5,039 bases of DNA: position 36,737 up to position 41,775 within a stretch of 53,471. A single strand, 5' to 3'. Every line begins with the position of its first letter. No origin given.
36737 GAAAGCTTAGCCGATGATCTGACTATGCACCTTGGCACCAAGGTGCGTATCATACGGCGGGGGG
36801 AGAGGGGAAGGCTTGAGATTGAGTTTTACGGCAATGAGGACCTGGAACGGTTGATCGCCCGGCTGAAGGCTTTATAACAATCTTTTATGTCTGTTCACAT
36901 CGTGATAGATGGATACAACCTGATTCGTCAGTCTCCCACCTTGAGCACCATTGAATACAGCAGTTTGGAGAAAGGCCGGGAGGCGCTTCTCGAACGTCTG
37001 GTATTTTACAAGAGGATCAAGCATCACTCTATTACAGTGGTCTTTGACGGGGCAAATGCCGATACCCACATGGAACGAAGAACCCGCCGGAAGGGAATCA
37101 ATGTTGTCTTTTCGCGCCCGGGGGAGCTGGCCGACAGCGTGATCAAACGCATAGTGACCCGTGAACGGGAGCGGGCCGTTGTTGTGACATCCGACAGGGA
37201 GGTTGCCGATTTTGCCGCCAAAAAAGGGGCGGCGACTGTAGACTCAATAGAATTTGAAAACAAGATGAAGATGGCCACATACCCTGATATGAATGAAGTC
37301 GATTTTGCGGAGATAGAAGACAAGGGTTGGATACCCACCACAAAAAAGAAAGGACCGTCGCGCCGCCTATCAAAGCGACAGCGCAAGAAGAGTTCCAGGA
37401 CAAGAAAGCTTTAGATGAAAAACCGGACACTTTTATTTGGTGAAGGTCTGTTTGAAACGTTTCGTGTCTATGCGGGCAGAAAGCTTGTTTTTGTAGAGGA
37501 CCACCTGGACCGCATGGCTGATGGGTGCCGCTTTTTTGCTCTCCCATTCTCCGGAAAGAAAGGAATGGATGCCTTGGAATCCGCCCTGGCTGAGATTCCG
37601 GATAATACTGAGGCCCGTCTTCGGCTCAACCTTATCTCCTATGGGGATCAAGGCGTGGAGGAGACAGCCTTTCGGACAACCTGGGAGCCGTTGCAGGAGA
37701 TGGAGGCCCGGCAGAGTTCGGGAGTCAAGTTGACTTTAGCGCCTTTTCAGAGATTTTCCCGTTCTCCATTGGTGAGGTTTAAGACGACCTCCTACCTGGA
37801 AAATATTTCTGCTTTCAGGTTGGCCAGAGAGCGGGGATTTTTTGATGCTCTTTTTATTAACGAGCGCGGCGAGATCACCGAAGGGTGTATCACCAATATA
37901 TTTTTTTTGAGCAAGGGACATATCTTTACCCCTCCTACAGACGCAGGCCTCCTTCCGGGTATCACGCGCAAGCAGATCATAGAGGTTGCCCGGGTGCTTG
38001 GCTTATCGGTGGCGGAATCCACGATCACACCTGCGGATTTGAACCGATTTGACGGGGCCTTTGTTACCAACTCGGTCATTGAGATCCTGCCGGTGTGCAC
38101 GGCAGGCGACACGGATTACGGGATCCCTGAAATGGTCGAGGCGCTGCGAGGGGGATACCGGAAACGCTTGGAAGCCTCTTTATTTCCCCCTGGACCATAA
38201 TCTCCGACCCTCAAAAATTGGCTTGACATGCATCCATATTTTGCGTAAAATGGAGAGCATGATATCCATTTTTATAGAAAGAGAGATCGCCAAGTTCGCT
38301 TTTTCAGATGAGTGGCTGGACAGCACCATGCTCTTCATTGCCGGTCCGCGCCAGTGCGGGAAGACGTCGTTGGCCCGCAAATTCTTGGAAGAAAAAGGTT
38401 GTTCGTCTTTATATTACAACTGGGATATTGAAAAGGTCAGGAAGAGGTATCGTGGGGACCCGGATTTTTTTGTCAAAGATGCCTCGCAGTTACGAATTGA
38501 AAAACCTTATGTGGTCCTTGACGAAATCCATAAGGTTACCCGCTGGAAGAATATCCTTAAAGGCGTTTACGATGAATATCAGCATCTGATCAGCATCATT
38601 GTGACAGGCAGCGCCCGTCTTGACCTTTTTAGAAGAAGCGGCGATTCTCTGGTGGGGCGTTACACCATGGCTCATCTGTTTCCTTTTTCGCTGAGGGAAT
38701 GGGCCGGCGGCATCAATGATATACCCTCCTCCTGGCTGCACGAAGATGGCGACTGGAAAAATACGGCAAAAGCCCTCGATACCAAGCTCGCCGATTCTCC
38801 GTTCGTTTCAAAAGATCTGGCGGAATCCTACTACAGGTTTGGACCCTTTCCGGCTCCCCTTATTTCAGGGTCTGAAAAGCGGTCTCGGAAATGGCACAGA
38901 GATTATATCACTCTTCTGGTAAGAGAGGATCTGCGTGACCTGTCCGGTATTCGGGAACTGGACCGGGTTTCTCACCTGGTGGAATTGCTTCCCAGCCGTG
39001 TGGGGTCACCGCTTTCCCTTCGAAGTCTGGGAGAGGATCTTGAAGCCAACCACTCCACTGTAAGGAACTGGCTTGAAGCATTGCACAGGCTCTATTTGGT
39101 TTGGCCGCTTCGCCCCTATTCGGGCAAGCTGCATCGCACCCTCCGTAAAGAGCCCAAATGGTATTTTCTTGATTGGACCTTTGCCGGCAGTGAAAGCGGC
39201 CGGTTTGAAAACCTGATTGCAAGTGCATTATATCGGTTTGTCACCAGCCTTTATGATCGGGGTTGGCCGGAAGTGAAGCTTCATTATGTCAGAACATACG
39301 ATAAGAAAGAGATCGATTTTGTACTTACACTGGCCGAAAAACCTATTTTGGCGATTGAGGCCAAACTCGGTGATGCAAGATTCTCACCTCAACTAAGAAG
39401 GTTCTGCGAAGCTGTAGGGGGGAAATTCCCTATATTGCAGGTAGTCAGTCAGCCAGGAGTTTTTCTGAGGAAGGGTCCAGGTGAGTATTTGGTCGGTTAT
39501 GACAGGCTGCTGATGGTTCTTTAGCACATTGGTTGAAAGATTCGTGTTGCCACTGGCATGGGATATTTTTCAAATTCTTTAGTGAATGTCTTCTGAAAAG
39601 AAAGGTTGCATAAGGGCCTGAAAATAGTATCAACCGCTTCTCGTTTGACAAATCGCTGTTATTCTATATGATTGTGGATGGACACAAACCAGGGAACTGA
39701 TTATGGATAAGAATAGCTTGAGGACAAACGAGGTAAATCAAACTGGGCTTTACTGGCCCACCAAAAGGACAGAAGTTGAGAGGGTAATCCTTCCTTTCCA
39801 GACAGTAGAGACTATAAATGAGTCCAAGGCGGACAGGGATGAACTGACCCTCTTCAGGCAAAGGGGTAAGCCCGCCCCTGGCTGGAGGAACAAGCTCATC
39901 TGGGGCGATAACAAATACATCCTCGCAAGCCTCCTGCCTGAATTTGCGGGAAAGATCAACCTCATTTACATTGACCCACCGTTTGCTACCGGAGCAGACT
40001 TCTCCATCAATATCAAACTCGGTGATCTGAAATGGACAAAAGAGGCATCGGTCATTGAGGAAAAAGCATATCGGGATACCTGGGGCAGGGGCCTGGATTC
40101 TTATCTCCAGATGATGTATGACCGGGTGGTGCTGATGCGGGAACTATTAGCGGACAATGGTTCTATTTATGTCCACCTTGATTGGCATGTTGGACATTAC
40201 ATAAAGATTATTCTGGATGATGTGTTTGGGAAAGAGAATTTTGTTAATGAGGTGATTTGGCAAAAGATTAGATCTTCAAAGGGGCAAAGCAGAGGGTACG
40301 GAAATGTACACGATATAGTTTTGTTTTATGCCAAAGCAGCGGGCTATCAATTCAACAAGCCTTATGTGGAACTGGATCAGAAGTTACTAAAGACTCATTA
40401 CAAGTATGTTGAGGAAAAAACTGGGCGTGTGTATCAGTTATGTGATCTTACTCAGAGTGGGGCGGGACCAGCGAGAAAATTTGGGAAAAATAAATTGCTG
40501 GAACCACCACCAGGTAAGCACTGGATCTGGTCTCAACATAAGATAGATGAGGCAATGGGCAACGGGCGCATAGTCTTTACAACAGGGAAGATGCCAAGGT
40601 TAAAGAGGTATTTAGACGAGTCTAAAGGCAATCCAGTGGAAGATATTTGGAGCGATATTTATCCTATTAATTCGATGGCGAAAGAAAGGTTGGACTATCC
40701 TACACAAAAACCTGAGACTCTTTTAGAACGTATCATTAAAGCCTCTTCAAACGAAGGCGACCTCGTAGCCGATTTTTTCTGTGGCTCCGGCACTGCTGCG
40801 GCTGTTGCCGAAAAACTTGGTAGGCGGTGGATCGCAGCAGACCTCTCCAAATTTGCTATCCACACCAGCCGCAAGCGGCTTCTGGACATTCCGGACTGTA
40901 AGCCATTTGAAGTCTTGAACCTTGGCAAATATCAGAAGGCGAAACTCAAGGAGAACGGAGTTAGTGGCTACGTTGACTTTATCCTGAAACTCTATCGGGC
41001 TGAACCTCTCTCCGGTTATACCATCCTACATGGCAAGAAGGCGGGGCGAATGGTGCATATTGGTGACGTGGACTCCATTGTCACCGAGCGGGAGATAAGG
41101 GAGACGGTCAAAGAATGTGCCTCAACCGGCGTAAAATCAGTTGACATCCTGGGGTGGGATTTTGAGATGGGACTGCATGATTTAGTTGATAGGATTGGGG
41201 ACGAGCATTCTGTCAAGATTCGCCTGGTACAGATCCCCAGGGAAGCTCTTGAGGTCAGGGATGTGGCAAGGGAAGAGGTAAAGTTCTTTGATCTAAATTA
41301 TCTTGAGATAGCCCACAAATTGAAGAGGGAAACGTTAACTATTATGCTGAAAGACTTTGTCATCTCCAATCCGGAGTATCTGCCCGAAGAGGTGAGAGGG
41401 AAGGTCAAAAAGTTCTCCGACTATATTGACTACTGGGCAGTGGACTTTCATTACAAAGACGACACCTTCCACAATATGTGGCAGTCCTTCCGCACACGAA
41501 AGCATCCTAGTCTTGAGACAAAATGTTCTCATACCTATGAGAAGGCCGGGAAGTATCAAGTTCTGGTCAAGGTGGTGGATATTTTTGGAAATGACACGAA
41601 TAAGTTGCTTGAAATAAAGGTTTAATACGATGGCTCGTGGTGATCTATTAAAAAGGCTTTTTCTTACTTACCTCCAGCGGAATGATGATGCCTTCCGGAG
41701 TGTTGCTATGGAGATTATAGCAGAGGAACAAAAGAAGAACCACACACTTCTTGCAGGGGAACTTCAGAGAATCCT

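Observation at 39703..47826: AAA ATPase + S8 protease (IetAS-like) pair nested between the mod and res genes of a Type III-like R-M operon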

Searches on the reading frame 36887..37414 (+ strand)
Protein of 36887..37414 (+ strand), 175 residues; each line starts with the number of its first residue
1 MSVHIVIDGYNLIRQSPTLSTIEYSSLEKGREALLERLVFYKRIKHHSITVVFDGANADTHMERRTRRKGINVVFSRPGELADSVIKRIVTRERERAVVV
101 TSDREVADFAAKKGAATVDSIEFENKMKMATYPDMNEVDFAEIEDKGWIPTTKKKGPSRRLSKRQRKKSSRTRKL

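Call 43: search_protein_families(library=pfam, proteins=[window:36887-37414:+], max_evalue=0.001)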
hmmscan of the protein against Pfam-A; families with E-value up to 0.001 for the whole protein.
window:36887-37414:+ (175 aa): 1 family
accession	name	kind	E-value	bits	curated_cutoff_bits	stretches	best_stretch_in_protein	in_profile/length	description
PF05991.17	NYN_YacP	-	2e-33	116.2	24.6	1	5-173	1-165/166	YacP-like NYN domain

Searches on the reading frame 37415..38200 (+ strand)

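Call 43: search_protein_families(library=pfam, proteins=[window:37415-38200:+], max_evalue=0.001)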
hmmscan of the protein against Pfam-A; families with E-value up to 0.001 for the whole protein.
window:37415-38200:+ (261 aa): 1 family
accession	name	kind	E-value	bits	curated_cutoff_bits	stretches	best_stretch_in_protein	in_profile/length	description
PF01063.24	Aminotran_4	-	3e-52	178.1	28.5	1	11-228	1-221/223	Amino-transferase class IV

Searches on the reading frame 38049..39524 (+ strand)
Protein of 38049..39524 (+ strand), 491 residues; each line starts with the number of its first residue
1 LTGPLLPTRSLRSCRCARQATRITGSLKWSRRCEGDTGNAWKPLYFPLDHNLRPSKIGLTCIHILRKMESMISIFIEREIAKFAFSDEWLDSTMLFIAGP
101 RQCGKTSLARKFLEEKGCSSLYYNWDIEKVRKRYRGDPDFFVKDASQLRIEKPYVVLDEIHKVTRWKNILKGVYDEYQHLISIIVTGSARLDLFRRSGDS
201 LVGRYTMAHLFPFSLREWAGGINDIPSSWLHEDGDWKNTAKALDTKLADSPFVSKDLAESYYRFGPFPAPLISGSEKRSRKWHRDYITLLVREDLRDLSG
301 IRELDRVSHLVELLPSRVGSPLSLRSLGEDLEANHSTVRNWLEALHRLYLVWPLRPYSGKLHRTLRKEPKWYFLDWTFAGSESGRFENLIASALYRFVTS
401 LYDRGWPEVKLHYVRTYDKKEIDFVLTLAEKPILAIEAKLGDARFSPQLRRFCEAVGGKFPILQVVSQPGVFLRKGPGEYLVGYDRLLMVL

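Call 3: search_protein_families(library=padloc, proteins=[window:38049-39524:+])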
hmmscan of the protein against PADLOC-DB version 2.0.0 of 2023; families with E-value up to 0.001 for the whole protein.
window:38049-39524:+ (491 aa): 7 families
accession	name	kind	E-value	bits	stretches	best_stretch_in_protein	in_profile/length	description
PDLC04790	PDC-S01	-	5.8e-57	191.3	1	68-460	5-390/422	-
PDLC04789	PDC-S01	-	1.7e-44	150.4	1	84-375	9-267/375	-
PDLC04787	PDC-S01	-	1e-37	128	1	70-431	5-349/412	-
PDLC04791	PDC-S01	-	3.9e-24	83.1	2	93-218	20-150/395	-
PDLC04786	PDC-S01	-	2.3e-12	44.4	1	93-221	21-158/439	-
PDLC04788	PDC-S01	-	5.1e-10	36.8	1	95-380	22-308/448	-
PDLC04792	PDC-S01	-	3.2e-08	30.6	1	88-219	12-152/452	-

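Call 4: search_protein_families(library=pfam, proteins=[window:38049-39524:+])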
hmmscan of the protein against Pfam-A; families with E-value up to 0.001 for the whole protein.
window:38049-39524:+ (491 aa): 3 families
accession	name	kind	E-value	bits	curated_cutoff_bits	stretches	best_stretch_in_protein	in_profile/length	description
PF13173.12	AAA_14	-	3e-27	95.6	27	1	93-217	3-127/129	AAA domain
PF13635.12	DUF4143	-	7.2e-25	88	28.1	1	293-440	2-159/160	Domain of unknown function (DUF4143)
PF01637.24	ATPase_2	-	0.0008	19.7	33.2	0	92-124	20-55/225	ATPase domain predominantly from Archaea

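Call 74: search_protein_families(library=ncbifam, proteins=[window:38049-39524:+], max_evalue=0.00001)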
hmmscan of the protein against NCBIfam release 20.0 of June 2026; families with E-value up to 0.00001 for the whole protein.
window:38049-39524:+ (491 aa): 0 families

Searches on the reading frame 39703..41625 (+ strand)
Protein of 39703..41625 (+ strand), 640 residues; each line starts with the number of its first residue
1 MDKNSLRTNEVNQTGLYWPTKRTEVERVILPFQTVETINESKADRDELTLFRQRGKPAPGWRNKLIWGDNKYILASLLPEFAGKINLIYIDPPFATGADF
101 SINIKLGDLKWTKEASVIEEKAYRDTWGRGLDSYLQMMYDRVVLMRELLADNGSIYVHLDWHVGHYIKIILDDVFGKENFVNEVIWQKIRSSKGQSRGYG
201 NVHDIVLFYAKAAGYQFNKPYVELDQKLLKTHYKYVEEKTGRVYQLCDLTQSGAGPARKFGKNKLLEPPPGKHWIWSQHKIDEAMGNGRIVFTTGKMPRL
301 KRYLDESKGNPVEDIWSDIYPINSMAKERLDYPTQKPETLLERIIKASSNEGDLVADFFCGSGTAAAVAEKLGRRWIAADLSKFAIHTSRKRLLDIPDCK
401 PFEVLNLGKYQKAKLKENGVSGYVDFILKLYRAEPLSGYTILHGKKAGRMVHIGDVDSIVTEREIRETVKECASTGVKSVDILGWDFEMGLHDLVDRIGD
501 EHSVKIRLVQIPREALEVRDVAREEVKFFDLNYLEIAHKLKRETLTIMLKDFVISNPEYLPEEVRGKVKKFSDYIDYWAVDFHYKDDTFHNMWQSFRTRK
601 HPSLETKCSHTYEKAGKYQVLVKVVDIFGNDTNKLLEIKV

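Call 3: search_protein_families(library=padloc, proteins=[window:39703-41625:+])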
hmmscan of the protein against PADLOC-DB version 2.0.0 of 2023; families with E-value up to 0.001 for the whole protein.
window:39703-41625:+ (640 aa): 53 families (the best 25 are shown)
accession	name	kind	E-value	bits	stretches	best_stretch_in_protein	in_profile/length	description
PDLC03633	MTase_III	-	1.1e-125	418.7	2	330-636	290-614/616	Type III methyltransferase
PDLC03354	MTase_II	-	1.6e-85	285.7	1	7-396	18-385/425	Type II methyltransferase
PDLC03644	MTase_III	-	1.9e-57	193.3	1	62-393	38-393/542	Type III methyltransferase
PDLC03636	MTase_III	-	2.2e-54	183.2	3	134-219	96-182/575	Type III methyltransferase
PDLC03638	MTase_III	-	3.6e-52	175.7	1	64-382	382-666/816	Type III methyltransferase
PDLC03339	MTase_II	-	3.5e-49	165.6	2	303-396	182-274/399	Type II methyltransferase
PDLC03300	MTase_II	-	1.3e-48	163.6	2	63-222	12-174/302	Type II methyltransferase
PDLC03634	MTase_III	-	3.3e-47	159.7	1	62-368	94-426/621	Type III methyltransferase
PDLC03635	MTase_III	-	1.1e-44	151.2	3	132-234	266-372/708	Type III methyltransferase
PDLC03632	MTase_III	-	9.2e-41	137.8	2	60-212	160-318/983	Type III methyltransferase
PDLC03641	MTase_III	-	7.3e-37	125.2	1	62-368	104-427/657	Type III methyltransferase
PDLC03371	MTase_II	-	2.6e-33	113.6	1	73-394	21-253/260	Type II methyltransferase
PDLC03640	MTase_III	-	9.1e-32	108.2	2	52-232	33-222/654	Type III methyltransferase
PDLC03299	MTase_II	-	4.7e-30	103.1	2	314-394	179-258/296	Type II methyltransferase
PDLC03637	MTase_III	-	1.2e-28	98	1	63-368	122-435/513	Type III methyltransferase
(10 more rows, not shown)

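Call 4: search_protein_families(library=pfam, proteins=[window:39703-41625:+])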
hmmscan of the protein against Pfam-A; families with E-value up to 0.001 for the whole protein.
window:39703-41625:+ (640 aa): 1 family
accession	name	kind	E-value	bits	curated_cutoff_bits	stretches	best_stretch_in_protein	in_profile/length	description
PF01555.25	N6_N4_Mtase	-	9.5e-43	147.1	26.7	1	85-389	1-219/221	DNA methylase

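Call 72: search_solved_structures(query=window:39703-41625:+, max_evalue=0.00001)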
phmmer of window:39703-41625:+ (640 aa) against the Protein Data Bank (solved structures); distinct sequences matched with E-value up to 0.00001: 11.
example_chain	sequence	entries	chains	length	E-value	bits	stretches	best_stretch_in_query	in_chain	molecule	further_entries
6k0w_B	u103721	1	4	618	4.1e-23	85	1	62-369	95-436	Adenine specific DNA methyltransferase (Mod)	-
4zcf_A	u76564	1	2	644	1.7e-17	66.4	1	62-211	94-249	Restriction endonuclease EcoP15I, modification subunit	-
8urk_A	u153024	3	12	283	5.8e-17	64.7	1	310-399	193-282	Methyltransferase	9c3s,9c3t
9c3u_A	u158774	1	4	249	9.7e-17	63.9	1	310-383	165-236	Methyltransferase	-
1g60_A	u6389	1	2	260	8e-14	54.3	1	328-384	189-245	Adenine-specific Methyltransferase MboIIA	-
7dsu_A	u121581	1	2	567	2.9e-13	52.5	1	52-209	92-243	Mbo45V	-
6pbd_A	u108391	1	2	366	3.7e-12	48.8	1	331-403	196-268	Modification methylase CcrMI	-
1nw8_A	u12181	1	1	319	1.6e-11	46.7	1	307-387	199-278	MODIFICATION METHYLASE RSRI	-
1eg2_A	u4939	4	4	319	1.6e-11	46.7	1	307-386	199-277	MODIFICATION METHYLASE RSRI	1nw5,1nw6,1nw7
5hek_A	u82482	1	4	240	5.6e-07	31.7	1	327-393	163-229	Adenine specific DNA methyltransferase (DpnA)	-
5hfj_A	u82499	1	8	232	6.1e-07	31.6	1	327-393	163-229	Adenine specific DNA methyltransferase (DpnA)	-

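Call 74: search_protein_families(library=ncbifam, proteins=[window:39703-41625:+], max_evalue=0.00001)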
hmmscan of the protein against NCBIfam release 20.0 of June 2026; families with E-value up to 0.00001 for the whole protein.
window:39703-41625:+ (640 aa): 3 families
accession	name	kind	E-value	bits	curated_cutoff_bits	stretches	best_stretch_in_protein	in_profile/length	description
NF050803.1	DnaMtaseCcrMCaul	equivalog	1.5e-22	80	830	1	331-402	185-256/350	adenine-specific DNA-methyltransferase CcrM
NF008572.0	PRK11524.1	equivalog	4.9e-22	78.4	292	1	327-414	190-274/294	adenine-specific DNA-methyltransferase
NF010253.0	PRK13699.1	subfamily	4.9e-06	26.4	244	0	331-393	143-205/226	DNA methyltransferase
